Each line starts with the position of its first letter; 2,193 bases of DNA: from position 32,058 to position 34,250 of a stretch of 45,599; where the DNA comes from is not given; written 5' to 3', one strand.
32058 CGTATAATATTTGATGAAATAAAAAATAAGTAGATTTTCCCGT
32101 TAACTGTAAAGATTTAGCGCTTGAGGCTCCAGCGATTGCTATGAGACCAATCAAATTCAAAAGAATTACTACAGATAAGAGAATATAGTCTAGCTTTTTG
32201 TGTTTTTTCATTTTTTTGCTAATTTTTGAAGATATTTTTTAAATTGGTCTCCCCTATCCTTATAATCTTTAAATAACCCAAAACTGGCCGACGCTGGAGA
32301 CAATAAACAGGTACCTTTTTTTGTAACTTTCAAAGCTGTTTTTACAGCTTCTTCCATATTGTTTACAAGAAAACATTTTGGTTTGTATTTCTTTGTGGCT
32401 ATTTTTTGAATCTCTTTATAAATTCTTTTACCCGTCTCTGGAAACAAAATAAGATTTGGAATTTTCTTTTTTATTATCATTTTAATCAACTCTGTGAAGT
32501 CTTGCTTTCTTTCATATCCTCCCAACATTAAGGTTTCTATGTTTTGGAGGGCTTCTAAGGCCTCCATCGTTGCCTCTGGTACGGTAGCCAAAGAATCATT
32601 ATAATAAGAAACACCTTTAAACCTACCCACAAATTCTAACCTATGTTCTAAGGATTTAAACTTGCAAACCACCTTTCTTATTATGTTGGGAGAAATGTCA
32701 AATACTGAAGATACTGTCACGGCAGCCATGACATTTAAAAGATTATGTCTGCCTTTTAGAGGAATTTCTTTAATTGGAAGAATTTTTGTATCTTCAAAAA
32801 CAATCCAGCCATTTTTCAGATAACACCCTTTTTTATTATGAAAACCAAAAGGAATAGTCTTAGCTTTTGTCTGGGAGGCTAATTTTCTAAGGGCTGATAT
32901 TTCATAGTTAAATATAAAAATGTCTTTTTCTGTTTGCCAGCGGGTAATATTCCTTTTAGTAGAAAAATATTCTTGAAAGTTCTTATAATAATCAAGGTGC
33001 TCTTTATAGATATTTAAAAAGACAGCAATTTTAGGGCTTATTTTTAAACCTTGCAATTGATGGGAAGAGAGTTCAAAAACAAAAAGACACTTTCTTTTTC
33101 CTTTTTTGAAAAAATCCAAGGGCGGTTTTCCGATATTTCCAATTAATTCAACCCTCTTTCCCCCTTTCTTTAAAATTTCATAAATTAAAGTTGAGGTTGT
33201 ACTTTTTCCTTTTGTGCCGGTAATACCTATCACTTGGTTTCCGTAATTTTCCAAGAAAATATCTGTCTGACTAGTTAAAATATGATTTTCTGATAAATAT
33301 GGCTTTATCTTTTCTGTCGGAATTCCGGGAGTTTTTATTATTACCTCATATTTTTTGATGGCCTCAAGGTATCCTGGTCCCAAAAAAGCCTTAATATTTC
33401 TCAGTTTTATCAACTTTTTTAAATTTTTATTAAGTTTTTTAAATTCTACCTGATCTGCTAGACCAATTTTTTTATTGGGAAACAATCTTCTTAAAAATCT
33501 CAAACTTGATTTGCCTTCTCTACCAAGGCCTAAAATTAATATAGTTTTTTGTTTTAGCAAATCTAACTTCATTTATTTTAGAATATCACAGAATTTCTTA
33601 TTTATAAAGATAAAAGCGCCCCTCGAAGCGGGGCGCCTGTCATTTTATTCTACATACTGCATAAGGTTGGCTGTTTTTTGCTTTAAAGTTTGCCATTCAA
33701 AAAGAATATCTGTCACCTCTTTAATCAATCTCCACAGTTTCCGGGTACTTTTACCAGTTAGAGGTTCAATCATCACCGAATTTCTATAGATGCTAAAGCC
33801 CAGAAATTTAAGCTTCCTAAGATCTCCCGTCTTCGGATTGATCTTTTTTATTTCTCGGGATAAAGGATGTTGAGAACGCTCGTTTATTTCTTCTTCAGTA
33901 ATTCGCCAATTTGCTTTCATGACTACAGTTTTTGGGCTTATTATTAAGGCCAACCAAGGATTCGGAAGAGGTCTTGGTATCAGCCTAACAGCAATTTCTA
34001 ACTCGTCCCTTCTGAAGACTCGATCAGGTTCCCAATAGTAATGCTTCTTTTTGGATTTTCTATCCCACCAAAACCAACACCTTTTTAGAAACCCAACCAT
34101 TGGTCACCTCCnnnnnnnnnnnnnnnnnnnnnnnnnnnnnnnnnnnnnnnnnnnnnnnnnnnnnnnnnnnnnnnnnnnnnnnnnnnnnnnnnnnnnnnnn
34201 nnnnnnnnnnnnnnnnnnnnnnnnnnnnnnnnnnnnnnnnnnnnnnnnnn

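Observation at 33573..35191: Self-contained nuclease + unknown-partner cassette splitting the mraY...murD cell-wall cluster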

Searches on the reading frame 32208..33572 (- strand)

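Call 3: search_protein_families(library=pfam, proteins=[window:32208-33572:-], max_evalue=0.1)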
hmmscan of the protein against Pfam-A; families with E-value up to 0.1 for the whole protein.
window:32208-33572:- (454 aa): 3 families
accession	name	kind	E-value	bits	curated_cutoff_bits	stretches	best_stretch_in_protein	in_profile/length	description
PF08245.18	Mur_ligase_M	-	3.6e-31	109.1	24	1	117-287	1-199/200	Mur ligase middle domain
PF02875.26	Mur_ligase_C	-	1.8e-09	38.9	28.4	1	310-424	1-122/127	Mur ligase, glutamate ligase domain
PF21799.2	MurD-like_N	-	6.8e-05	23.5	27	1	9-88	1-73/88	Mur ligase MurD-like, N-terminal domain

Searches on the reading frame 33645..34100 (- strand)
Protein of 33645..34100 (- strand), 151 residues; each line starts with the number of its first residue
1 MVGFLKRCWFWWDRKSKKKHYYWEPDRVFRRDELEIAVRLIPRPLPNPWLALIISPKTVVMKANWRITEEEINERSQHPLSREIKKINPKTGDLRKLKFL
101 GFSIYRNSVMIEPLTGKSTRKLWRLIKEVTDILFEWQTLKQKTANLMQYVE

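Call 3: search_protein_families(library=pfam, proteins=[window:33645-34100:-], max_evalue=0.1)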
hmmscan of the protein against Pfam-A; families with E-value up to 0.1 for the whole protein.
window:33645-34100:- (151 aa): 0 families

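Call 4: search_protein_families(library=padloc, proteins=[window:33645-34100:-], max_evalue=0.1)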
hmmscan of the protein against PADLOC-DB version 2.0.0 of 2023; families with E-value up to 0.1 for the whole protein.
window:33645-34100:- (151 aa): 0 families

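Call 6: search_protein_families(library=ncbifam, proteins=[window:33645-34100:-], max_evalue=0.1)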
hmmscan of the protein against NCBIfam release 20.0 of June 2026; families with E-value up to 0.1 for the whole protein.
window:33645-34100:- (151 aa): 0 families

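Call 7: search_protein_families(library=phrogs, proteins=[window:33645-34100:-], max_evalue=0.1)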
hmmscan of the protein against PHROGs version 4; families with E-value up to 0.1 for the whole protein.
window:33645-34100:- (151 aa): 0 families

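Call 9: find_homologous_proteins(query=window:33645-34100:-, max_evalue=0.01)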
Query window:33645-34100:- (151 aa): 3 proteins with E <= 0.01 among 26 candidates.
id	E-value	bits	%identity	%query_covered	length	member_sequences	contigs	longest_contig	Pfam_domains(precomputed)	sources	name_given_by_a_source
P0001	7.6e-82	291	87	98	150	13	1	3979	-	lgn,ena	-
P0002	2.0e-71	257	76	98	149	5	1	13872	-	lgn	-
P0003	8.1e-51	190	55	97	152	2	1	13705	-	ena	-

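Call 11: find_encoding_contigs(protein=P0002, flank=8000, max_places=4)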
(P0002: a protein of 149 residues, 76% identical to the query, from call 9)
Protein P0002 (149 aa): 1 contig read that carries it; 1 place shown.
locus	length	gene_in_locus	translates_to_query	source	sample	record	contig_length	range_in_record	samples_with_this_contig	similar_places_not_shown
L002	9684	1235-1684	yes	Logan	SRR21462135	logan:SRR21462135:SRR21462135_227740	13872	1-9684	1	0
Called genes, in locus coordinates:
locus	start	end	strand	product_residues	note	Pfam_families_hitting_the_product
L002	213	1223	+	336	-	PF12705:PDDEXK_1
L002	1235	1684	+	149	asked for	-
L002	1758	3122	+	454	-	PF21799:MurD-like_N (weak), PF08245:Mur_ligase_M, PF02875:Mur_ligase_C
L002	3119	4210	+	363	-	PF01098:FTSW_RODA_SPOVE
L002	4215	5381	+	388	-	PF03033:Glyco_transf_28, PF04101:Glyco_tran_28_C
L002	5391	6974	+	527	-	PF00749:tRNA-synt_1c, PF19269:Anticodon_2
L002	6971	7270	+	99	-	-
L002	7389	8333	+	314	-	PF02899:Phage_int_SAM_1, PF13495:Phage_int_SAM_4 (faint), PF00589:Phage_integrase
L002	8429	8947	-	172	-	PF00293:NUDIX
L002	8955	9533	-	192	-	PF01161:PBP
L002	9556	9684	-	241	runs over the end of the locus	PF01255:Prenyltransf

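Call 12: find_encoding_contigs(protein=P0003, flank=8000, max_places=4)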
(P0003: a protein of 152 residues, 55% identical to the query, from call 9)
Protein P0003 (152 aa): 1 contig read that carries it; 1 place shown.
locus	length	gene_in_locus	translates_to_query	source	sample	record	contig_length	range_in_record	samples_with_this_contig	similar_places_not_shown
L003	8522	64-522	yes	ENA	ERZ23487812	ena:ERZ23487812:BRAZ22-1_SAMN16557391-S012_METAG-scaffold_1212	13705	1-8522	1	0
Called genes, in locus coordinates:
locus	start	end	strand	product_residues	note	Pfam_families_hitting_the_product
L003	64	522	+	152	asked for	-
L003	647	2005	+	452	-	PF21799:MurD-like_N (weak), PF08245:Mur_ligase_M, PF02875:Mur_ligase_C (weak)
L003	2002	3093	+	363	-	PF01098:FTSW_RODA_SPOVE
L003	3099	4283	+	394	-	PF03033:Glyco_transf_28, PF04101:Glyco_tran_28_C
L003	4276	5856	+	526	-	PF00749:tRNA-synt_1c, PF19269:Anticodon_2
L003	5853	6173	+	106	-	-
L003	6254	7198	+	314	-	PF02899:Phage_int_SAM_1, PF13102:Phage_int_SAM_5 (weak), PF00589:Phage_integrase, PF22823:MrpR_C_cat (faint)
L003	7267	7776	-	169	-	PF00293:NUDIX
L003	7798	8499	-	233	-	PF01255:Prenyltransf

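Call 13: find_encoding_contigs(protein=P0001, flank=8000, max_places=4)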
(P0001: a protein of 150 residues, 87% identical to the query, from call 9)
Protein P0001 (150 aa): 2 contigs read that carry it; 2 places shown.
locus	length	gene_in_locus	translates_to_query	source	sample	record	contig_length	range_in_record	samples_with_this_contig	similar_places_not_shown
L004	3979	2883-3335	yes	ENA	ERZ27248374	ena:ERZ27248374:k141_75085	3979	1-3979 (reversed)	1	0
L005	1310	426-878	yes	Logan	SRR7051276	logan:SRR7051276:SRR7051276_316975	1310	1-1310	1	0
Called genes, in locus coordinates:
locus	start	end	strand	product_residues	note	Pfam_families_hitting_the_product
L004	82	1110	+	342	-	-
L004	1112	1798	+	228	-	-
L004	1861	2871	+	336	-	PF12705:PDDEXK_1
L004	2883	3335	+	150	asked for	-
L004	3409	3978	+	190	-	?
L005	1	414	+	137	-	?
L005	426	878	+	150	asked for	-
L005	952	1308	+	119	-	?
